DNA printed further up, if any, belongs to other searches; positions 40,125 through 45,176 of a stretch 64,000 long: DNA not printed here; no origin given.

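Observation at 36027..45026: Candidate novel outer-membrane/surface module: beta-propeller lipoprotein, 750-aa beta-barrel, CsgG/LpoB-like lipoprotein and a giant MBG/Ig-repeat protein ending in two CsgG/LpoB-like domains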

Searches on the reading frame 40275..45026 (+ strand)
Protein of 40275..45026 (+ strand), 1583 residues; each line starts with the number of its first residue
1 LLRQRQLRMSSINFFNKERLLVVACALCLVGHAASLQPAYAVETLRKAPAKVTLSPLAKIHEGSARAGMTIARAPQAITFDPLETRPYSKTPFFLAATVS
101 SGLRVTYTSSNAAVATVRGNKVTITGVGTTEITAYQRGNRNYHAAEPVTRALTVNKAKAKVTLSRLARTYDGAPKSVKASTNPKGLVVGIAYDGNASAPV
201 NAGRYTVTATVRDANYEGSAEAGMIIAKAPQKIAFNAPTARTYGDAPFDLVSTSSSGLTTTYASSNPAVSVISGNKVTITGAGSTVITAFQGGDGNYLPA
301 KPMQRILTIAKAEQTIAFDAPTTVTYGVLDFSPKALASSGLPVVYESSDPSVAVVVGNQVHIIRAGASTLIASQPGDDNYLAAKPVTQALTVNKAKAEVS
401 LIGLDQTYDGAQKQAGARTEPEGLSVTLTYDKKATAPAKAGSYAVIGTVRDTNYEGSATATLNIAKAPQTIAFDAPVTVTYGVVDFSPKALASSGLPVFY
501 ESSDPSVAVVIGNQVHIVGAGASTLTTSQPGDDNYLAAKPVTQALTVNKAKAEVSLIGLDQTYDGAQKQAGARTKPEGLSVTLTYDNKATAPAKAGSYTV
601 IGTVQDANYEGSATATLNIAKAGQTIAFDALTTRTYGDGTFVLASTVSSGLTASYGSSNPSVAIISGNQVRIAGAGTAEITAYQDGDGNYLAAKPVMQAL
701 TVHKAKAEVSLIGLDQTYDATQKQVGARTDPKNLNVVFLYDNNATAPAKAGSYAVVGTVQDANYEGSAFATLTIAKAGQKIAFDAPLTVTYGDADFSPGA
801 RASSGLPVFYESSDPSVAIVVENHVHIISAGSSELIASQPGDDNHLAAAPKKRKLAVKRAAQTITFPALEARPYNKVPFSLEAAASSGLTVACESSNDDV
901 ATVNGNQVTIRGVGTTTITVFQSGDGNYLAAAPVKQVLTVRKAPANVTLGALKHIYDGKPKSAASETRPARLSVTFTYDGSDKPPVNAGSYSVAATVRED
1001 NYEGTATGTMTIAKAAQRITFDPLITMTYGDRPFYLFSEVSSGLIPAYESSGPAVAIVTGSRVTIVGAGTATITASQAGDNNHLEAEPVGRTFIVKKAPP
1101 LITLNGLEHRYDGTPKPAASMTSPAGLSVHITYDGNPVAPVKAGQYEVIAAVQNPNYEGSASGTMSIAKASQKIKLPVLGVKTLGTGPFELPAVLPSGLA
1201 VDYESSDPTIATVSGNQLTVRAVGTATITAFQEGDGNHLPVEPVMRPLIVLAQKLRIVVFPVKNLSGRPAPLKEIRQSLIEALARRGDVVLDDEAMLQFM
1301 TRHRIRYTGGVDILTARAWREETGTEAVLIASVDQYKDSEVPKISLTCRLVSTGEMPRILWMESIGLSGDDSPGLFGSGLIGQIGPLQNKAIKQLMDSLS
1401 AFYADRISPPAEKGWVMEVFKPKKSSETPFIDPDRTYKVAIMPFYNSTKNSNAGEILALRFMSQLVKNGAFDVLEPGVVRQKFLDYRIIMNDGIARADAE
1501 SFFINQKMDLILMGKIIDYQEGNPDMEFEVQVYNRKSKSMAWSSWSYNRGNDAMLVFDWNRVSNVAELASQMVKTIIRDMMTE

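Call 4: search_protein_families(library=pfam, proteins=[window:40275-45026:+], max_evalue=0.1)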
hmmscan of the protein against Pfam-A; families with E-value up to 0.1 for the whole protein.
window:40275-45026:+ (1583 aa): 4 families
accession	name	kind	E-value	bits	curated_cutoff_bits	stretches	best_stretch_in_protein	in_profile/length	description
PF18887.5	MBG_3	-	7.2e-147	478.2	25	6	945-1015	1-71/72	MBG domain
PF02368.24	Big_2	-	6.3e-06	26.5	22.8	1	1200-1232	35-68/79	Bacterial Ig-like domain (group 2)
PF21461.3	HL_N-beta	-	0.0006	20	27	0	896-924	19-47/57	Hyaluronate lyase, N-terminal beta-sheet domain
PF07012.17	Curlin_rpt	-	0.072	13.5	20.7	0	917-928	5-16/34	Curlin associated repeat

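Call 5: search_protein_families(library=ncbifam, proteins=[window:40275-45026:+], max_evalue=0.1)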
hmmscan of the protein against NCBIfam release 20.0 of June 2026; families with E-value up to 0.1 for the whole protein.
window:40275-45026:+ (1583 aa): 1 family
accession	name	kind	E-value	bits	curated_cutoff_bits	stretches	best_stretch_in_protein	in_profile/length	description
NF053514.2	JUQZ_fam_ocin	equivalog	2.2e-11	44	40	0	110-142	66-100/107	BLB8/JUQZ-1 family protein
